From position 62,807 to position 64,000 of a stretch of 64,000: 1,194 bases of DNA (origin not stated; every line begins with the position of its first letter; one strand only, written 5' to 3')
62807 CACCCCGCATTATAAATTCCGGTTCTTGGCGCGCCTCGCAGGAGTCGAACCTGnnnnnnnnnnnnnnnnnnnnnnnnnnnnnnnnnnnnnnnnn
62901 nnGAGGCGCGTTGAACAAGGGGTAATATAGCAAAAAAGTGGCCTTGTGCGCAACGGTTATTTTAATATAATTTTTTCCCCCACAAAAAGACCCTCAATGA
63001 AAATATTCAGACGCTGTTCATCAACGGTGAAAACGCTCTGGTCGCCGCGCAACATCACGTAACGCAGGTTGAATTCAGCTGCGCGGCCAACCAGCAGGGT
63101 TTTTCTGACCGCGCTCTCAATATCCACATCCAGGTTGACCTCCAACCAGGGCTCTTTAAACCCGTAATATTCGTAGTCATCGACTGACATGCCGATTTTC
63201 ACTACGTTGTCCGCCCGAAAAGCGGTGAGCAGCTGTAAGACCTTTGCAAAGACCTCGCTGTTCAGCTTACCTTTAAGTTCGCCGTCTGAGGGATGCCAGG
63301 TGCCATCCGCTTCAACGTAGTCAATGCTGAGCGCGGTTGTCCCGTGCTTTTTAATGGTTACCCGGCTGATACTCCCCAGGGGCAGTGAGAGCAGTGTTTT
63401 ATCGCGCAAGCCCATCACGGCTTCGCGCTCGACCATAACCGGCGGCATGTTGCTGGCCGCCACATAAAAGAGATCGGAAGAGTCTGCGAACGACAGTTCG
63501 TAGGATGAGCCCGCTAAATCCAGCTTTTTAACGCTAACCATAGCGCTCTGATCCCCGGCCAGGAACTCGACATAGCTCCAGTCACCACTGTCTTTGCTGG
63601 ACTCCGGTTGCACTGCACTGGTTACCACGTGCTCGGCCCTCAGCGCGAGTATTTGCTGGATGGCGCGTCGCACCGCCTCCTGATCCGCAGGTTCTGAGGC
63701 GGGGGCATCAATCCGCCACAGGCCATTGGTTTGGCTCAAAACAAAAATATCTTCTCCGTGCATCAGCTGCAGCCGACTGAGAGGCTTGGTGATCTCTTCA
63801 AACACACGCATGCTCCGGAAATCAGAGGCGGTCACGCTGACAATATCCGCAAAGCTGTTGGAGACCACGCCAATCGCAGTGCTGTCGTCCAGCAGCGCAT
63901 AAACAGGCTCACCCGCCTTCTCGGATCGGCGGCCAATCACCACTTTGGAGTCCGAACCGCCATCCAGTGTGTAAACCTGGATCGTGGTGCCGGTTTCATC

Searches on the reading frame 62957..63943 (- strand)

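Call 11: search_protein_families(library=pfam, proteins=[window:62957-63943:-], max_evalue=0.001)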
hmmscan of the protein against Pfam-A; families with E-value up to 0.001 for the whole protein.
window:62957-63943:- (328 aa): 1 family
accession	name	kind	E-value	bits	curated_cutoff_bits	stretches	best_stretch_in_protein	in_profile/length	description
PF14238.11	DUF4340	-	1.1e-19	71.8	25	2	76-265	1-183/183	Domain of unknown function (DUF4340)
